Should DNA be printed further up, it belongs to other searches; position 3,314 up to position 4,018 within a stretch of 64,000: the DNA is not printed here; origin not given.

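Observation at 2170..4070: Unknown 1.9-kb segment between the IS5-like element and the Tn1721-type IR, with toxin-antitoxin-like remnants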

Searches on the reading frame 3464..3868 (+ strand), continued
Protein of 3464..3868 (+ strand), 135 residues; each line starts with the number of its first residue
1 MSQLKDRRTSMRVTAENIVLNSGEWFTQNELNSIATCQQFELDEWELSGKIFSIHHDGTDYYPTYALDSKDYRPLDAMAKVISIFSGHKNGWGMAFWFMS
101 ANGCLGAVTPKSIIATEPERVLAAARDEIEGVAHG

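Call 57: search_protein_families(library=pfam, alignment_id=A4, max_evalue=0.1)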
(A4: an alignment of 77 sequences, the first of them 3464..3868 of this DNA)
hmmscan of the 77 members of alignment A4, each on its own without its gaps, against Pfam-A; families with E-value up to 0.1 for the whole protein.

A. member 1, window:3464-3868:+ (135 aa): 0 families

B. families by the number of members that match (of 77 scanned): 14 families
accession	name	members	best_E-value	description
PF09722.15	Xre_MbcA_ParS_C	54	1.6e-05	Antitoxin Xre/MbcA/ParS C-terminal toxin-binding domain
PF18881.5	DUF5646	5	0.01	Family of unknown function (DUF5646)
PF13723.12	Ketoacyl-synt_2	5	0.012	Beta-ketoacyl synthase, N-terminal domain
PF03934.19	T2SSK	4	0.027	Type II secretion system (T2SS), protein K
PF13559.11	DUF4129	2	0.026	Domain of unknown function (DUF4129)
PF22232.2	TraI_hel_assoc_N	1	0.023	TraI helicase-associated ssDNA bd, N-terminal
PF12210.13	Hrs_helical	1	0.024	Hepatocyte growth factor-regulated tyrosine kinase substrate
PF22106.1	NGO1945_C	1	0.052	NGO1945 C-terminal domain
PF23493.1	CysS_C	1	0.056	Cysteinyl-tRNA ligase anticodon binding domain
PF02621.19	VitK2_biosynth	1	0.074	Menaquinone biosynthesis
PF13560.12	HTH_31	1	0.081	Helix-turn-helix domain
PF22297.1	PccH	1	0.087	PccH Cytochrome c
PF13338.12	AbiEi_4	1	0.094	Transcriptional regulator, AbiEi antitoxin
PF13545.12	HTH_Crp_2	1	0.096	Crp-like helix-turn-helix domain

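Call 59: search_solved_structures(query=A4, max_evalue=10, show_alignments=3)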
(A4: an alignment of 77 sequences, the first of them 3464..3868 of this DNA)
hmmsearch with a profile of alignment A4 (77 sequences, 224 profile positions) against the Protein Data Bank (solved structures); distinct sequences matched with E-value up to 10: 0.

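Call 62: find_homologous_proteins(query=L004:4453-4692:-, max_evalue=0.01)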
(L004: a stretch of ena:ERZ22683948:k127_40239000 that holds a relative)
Query L004:4453-4692:- (79 aa): 4 proteins with E <= 0.01 among 4 candidates.
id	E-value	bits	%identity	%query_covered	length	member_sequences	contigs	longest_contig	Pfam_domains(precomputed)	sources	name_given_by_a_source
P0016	4.0e-47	175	100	100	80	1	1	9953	-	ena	-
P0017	5.2e-29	117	72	94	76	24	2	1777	-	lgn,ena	-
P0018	1.1e-26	110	67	96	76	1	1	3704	-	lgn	-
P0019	1.0e-12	65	77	54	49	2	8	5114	-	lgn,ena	-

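Call 63: find_encoding_contigs(protein=P0018, flank=3000, max_places=2)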
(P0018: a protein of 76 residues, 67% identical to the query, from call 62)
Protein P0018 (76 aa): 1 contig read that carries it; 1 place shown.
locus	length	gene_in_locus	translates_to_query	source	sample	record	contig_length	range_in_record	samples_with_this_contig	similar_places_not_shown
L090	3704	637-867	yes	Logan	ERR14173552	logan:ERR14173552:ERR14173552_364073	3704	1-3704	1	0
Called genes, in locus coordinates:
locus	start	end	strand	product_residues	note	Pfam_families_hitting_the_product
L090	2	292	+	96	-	?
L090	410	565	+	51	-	-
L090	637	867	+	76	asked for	-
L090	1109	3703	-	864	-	?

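Call 64: find_encoding_contigs(protein=P0017, flank=2000, max_places=3)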
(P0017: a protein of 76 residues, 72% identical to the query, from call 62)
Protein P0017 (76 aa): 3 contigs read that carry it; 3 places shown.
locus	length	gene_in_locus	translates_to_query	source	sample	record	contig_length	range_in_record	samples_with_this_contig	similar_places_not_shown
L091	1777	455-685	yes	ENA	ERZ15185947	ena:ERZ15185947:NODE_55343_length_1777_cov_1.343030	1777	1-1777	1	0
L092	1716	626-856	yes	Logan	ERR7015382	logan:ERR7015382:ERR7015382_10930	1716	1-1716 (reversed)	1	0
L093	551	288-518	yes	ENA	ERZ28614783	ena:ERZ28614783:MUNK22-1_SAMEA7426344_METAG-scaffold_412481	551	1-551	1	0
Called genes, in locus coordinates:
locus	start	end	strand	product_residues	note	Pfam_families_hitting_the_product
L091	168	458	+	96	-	PF01909:NTP_transf_2, PF18765:Polbeta (weak)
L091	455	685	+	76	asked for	-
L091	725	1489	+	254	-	-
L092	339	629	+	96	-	PF01909:NTP_transf_2, PF18765:Polbeta (weak)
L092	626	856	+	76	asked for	-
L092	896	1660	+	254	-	-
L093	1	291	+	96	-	PF01909:NTP_transf_2, PF18765:Polbeta (weak)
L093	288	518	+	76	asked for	-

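Call 65: predict_structure(alignment_id=A4)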
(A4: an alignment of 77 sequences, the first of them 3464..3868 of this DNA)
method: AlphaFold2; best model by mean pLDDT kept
length: 135 residues; sequences in the alignment: 77
mean_pLDDT: 87.8   pTM: 0.81
mean pLDDT of the five models: 87.8, 87.5, 86.8, 85.8, 85.4
residues with pLDDT >= 90: 81; 70-90: 42; 50-70: 10; < 50: 2
segments of 3 or more residues with pLDDT < 50: none
pLDDT, mean of each block of 10 residues (from residue 1): 73 88 90 67 87 93 92 93 95 95 92 96 94 61
secondary structure, 60 per line:
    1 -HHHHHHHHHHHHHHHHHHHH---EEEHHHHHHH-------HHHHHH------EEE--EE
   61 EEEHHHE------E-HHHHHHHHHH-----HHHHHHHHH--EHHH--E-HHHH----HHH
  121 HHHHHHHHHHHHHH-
elements in order: H2-21 E25-27 H28-34 H42-47 E54-56 E59-63 H76-85 H91-99 H110-113 H118-134

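Call 68: fold_search(model_id=the predicted structure, library=pdb)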
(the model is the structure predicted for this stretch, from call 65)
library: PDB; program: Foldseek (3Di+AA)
matches with E <= 10: 253; with E <= 0.001: 0
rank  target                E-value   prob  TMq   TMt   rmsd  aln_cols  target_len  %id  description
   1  2kfs_MODEL_1_A        4.2e-02  1.00  0.65  0.60   3.3       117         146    9  NMR structure of Rv2175c (released 2009-05-19)
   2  6o8k                  2.2e-01  0.60  0.27  0.38  13.8        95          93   19  Crystal Structure of apo and reduced Sulfide-responsive transcriptional repressor (SqrR) from Rhodobacter capsulatus. (released 2020-04-01)
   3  6o8n_B                2.3e-01  0.57  0.28  0.36  13.2        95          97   16  Crystal Structure of C9S tetrasulfide state of Sulfide-responsive transcriptional repressor (SqrR) from Rhodobacter ca (released 2020-04-01)
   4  6o8m                  2.6e-01  0.38  0.26  0.34  13.2        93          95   16  Crystal Structure of C9S apo Sulfide-responsive transcriptional repressor (SqrR) from Rhodobacter capsulated bound to di (released 2020-04-01)
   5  6fkg_C                2.8e-01  0.97  0.36  0.43   2.2        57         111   26  Crystal structure of the M.tuberculosis MbcT-MbcA toxin-antitoxin complex. (released 2019-02-27)
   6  6o8l                  3.3e-01  0.38  0.26  0.36  13.3        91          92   15  Crystal Structure of C9S apo and reduced Sulfide-responsive transcriptional repressor (SqrR) from Rhodobacter capsulatus (released 2020-04-01)
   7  6o8o_D                3.5e-01  0.38  0.28  0.36  13.7       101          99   16  Crystal Structure of C9S disulfide state of Sulfide-responsive transcriptional repressor (SqrR) from Rhodobacter capsu (released 2020-04-01)
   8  6o8o_C                4.2e-01  0.33  0.27  0.36  13.6       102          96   16  Crystal Structure of C9S disulfide state of Sulfide-responsive transcriptional repressor (SqrR) from Rhodobacter capsu (released 2020-04-01)
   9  6o8o_B                4.2e-01  0.33  0.27  0.33  13.7       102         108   16  Crystal Structure of C9S disulfide state of Sulfide-responsive transcriptional repressor (SqrR) from Rhodobacter capsu (released 2020-04-01)
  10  3jth_A                5.7e-01  0.30  0.27  0.36  13.4       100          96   12  Crystal structure of a transcriptional regulator HlyU from Vibrio vulnificus CMCP6 (released 2010-03-16)
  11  3pqj_D                6.1e-01  0.28  0.25  0.36  14.1        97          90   15  Crystal Structure of the transcriptional repressor BigR from Xylella fastidiosa (released 2011-06-01)
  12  6ama_B                6.9e-01  0.28  0.23  0.48   7.8        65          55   18  Structure of S. coelicolor/S. venezuelae BldC-smeA-ssfA complex to 3.09 Angstrom (released 2018-03-28)
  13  4r4e_A                8.3e-01  0.30  0.25  0.38   9.9        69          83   14  Structure of GlnR-DNA complex (released 2015-03-04)
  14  3cuo_D                9.9e-01  0.25  0.28  0.39  13.4        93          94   14  Crystal structure of the predicted DNA-binding transcriptional regulator from E. coli (released 2008-06-17)
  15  4k2e_A                9.9e-01  0.20  0.26  0.34  13.5        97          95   10  HlyU from Vibrio cholerae N16961 (released 2014-04-30)
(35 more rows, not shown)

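Call 71: find_encoding_contigs(protein=P0006, flank=1000, max_places=2)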
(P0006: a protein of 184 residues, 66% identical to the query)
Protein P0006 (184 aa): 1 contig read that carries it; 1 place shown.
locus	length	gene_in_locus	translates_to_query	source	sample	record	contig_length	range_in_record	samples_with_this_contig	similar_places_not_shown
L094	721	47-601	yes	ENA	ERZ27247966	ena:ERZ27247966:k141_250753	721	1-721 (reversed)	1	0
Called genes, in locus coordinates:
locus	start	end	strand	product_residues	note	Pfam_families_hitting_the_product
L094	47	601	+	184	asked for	-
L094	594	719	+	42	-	?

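Call 72: find_encoding_contigs(protein=P0002, flank=1000, max_places=2)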
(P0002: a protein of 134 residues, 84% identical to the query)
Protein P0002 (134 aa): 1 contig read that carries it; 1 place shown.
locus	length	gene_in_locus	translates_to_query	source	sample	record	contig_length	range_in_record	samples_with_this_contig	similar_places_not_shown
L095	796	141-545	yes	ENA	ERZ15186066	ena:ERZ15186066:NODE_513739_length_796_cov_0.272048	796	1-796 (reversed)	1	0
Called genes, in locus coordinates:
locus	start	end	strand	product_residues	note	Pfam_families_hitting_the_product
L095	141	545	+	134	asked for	-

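Call 77: find_related_loci(query=A5, collection=metagenome_contigs, flank=4000)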
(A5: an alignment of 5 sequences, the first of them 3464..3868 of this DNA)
Query A5 (135 aa) in metagenome_contigs; peptide patterns used: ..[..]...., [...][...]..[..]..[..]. (x = any residue, [..] = any of these).
236 stretches matched a pattern; 65 encode a relative of the query (tblastn E <= 1e-3); 65 distinct loci.
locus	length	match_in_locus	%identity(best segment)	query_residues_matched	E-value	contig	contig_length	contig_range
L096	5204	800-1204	100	1-135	2e-92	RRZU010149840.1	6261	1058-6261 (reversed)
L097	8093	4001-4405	100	1-135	2e-92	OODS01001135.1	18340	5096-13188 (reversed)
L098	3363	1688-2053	66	19-135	9e-53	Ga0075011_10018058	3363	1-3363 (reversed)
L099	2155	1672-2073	49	7-135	6e-44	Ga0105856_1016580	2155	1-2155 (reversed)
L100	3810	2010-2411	47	7-135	6e-41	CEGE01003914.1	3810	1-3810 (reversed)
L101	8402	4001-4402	46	7-135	4e-41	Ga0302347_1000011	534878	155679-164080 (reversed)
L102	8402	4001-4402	45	7-135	1e-39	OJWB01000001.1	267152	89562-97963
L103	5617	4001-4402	46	7-135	2e-39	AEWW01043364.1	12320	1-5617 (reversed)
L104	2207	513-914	43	7-135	3e-37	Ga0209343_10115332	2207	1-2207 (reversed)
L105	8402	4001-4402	44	7-135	1e-38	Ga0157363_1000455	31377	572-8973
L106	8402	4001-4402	43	7-135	8e-36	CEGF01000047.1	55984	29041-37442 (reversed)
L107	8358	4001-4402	42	7-135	1e-35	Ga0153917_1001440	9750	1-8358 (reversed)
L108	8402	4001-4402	40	7-135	3e-35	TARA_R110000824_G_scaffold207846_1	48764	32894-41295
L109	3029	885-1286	40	7-135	4e-33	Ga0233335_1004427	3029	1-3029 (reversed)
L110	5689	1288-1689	41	7-135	3e-33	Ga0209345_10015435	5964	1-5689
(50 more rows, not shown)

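Call 88: search_protein_families(library=pfam, proteins=[L011:3731-4402:+, L012:3731-4402:+, L024:3731-4402:+, L045:3743-4420:+, L054:3713-4390:+, L063:3710-4390:+, L098:1382-2053:+, L055:3956-4390:+, L098:2049-2705:+], max_evalue=0.1)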
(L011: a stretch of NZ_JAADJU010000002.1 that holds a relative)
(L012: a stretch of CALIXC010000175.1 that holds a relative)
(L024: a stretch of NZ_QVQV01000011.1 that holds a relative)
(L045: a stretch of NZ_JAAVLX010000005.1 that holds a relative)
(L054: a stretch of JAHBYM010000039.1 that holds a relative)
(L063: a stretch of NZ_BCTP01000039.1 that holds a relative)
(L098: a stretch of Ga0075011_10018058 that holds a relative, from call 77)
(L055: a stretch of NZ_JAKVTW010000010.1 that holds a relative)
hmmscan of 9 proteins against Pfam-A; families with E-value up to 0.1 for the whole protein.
L011:3731-4402:+ (224 aa): 0 families

L012:3731-4402:+ (224 aa): 1 family
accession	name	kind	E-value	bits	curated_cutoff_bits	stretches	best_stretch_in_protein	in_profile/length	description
PF09722.15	Xre_MbcA_ParS_C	-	0.022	15.2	24.5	1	184-208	13-37/51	Antitoxin Xre/MbcA/ParS C-terminal toxin-binding domain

L024:3731-4402:+ (224 aa): 1 family
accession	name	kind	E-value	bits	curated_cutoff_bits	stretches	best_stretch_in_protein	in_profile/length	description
PF09722.15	Xre_MbcA_ParS_C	-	0.0044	17.4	24.5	1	184-205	13-34/51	Antitoxin Xre/MbcA/ParS C-terminal toxin-binding domain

L045:3743-4420:+ (226 aa): 1 family
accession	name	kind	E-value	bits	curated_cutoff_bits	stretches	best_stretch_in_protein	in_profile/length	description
PF09722.15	Xre_MbcA_ParS_C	-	0.026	14.9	24.5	1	184-206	11-33/51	Antitoxin Xre/MbcA/ParS C-terminal toxin-binding domain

L054:3713-4390:+ (226 aa): 1 family
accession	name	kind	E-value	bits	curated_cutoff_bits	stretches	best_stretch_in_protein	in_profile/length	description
PF09722.15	Xre_MbcA_ParS_C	-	0.039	14.4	24.5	0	184-205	11-32/51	Antitoxin Xre/MbcA/ParS C-terminal toxin-binding domain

L063:3710-4390:+ (227 aa): 2 families
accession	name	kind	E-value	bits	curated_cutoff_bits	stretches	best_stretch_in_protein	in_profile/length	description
PF18881.5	DUF5646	-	0.037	14.4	27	1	65-121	14-66/69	Family of unknown function (DUF5646)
PF09722.15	Xre_MbcA_ParS_C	-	0.058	13.8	24.5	1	183-209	10-35/51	Antitoxin Xre/MbcA/ParS C-terminal toxin-binding domain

L098:1382-2053:+ (224 aa): 0 families

L055:3956-4390:+ (145 aa): 0 families

L098:2049-2705:+ (219 aa): 2 families
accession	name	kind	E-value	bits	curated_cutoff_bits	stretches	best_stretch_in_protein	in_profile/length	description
PF08808.17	RES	-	7e-17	62.3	23.2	1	27-184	1-144/157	RES domain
PF14883.12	GHL13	-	0.026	14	27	1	41-132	110-199/324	Hypothetical glycosyl hydrolase family 13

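Call 98: search_protein_representatives(alignment_id=A4)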
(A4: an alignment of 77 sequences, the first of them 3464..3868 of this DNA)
Query: 77 sequences, 224 profile positions. Proteins with E-value up to 0.001 (for the whole library): 3110; up to 1e-10: 1714; up to 1e-30: 282. The best 150 are listed.
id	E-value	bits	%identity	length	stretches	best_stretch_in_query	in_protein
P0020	7.8e-98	343.1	-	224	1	1-224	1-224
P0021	1.1e-92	326.2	-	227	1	8-224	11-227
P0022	7.2e-80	284.3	-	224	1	12-224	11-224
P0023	1.3e-77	276.9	-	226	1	9-224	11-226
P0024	3.1e-76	272.5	-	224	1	23-224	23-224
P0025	2.0e-73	263.3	-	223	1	1-224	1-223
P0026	1.2e-72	260.7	-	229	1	8-224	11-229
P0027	1.1e-71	257.6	-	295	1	5-224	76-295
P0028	5.4e-70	252.0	-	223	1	1-224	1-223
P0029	1.0e-69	251.1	-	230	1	10-224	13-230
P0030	2.3e-69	250.0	-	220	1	2-224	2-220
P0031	4.7e-69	249.0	-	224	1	7-224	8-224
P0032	5.1e-69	248.9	-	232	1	31-224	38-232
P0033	7.9e-69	248.2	-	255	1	11-223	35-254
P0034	1.1e-68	247.8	-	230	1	10-224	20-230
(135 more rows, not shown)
